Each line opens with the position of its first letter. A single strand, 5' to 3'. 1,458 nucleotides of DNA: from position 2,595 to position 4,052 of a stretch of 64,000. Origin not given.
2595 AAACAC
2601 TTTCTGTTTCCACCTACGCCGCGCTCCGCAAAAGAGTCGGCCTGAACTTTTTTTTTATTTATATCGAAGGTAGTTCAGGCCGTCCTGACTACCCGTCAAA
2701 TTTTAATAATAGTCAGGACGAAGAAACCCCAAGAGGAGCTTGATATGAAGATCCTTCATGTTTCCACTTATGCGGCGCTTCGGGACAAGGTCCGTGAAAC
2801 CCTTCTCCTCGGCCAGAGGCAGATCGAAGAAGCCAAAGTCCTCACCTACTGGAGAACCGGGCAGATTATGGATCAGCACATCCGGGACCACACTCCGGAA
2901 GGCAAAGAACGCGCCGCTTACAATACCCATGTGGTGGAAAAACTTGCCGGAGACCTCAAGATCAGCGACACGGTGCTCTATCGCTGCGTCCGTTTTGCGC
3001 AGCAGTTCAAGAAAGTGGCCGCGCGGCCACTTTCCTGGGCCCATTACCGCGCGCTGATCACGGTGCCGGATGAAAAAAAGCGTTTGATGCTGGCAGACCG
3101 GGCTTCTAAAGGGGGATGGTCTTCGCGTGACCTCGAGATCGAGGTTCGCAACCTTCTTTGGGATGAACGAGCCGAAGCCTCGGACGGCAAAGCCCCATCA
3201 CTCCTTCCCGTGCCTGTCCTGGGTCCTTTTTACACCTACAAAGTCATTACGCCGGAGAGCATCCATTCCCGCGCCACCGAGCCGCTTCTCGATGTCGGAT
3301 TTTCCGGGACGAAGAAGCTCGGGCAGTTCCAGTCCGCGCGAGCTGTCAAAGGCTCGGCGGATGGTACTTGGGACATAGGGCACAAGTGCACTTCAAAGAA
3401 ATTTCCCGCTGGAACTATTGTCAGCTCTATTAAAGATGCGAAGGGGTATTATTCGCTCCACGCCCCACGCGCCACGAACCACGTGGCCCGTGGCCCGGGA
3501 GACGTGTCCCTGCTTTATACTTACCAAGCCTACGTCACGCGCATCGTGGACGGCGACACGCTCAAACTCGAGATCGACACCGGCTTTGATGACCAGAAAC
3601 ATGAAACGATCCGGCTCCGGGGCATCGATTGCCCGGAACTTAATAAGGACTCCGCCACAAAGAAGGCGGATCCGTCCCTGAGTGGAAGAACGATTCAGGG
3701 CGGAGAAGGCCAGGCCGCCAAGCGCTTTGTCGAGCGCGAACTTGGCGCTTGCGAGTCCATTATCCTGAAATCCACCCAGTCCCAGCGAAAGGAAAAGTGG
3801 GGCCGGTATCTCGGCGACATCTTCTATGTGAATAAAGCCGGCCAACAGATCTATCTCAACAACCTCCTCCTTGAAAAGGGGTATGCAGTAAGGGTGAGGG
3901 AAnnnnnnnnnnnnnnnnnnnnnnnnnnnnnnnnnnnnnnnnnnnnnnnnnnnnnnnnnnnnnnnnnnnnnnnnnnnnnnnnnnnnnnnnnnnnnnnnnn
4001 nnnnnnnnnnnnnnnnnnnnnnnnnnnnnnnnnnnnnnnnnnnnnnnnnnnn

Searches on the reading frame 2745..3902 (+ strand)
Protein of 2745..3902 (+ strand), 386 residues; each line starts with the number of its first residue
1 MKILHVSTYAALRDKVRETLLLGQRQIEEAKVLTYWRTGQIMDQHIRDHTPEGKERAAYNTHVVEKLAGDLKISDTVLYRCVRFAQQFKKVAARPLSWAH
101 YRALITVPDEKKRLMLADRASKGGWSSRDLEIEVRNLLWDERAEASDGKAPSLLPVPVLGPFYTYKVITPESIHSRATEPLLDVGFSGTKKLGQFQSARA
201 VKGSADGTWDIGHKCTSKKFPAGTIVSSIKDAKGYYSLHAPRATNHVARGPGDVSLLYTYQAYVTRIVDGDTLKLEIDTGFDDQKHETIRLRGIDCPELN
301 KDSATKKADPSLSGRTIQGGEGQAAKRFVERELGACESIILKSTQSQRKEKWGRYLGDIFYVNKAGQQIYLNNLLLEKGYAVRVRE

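Call 3: search_protein_families(library=pfam, proteins=[window:2745-3902:+], max_evalue=1)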
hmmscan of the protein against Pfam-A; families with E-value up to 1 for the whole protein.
window:2745-3902:+ (386 aa): 3 families
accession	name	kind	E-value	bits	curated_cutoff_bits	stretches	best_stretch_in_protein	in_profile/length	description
PF17761.7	DUF1016_N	-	3.2e-13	50.4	32.8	1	24-139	14-135/137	DUF1016 N-terminal domain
PF00565.23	SNase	-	4.2e-06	27.6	21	1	288-383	1-76/107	Staphylococcal nuclease homologue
PF17762.8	HTH_ParB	-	0.0007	20.1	22.6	1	89-137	52-100/102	ParB HTH domain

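Call 4: search_protein_families(library=padloc, proteins=[window:2745-3902:+], max_evalue=1)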
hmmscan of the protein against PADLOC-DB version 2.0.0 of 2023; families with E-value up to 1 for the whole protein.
window:2745-3902:+ (386 aa): 23 families
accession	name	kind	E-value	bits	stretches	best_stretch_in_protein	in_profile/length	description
PDLC04807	PDC-S02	-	1.2e-18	65.4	1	24-148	32-162/351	-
PDLC04812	PDC-S02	-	2e-16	58.2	1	13-140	16-147/151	-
PDLC04827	PDC-S02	-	2.4e-14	51.5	1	23-147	28-156/234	-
PDLC04820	PDC-S02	-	2.9e-14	50.9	1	8-140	29-168/332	-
PDLC04822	PDC-S02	-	3.5e-10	38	1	25-145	30-155/294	-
PDLC04825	PDC-S02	-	3.6e-10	38.1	1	32-146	41-161/193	-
PDLC04817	PDC-S02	-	6.2e-10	37.1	1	29-143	32-152/286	-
PDLC04797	PDC-S02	-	4.8e-08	31.1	1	22-114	22-118/126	-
PDLC04821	PDC-S02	-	2.2e-07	29.1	1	24-116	29-127/133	-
PDLC04831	PDC-S02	-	1.3e-06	26.1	1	10-144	16-156/346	-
PDLC04803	PDC-S02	-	2.9e-06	25.2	1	74-147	11-86/269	-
PDLC04808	PDC-S02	-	3e-06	25.5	1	25-105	24-108/111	-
PDLC04802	PDC-S02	-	3.3e-06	25.3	1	17-116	21-126/171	-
PDLC04795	PDC-S02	-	7.1e-06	23.4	1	10-145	29-170/357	-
PDLC04811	PDC-S02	-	1.6e-05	22.8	1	9-145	16-158/172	-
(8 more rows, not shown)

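Call 5: search_protein_families(library=ncbifam, proteins=[window:2745-3902:+], max_evalue=1)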
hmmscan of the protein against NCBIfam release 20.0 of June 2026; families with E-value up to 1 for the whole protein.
window:2745-3902:+ (386 aa): 2 families
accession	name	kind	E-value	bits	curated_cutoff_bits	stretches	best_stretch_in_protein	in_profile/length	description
NF047969.1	CaNuclEcnA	equivalog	8.7e-14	51.8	180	1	259-381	4-120/151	calcium-activated nuclease EcnA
NF047694.1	TnucaseNucIStaph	equivalog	1.5e-05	24.5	250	1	260-381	45-144/175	thermonuclease NucI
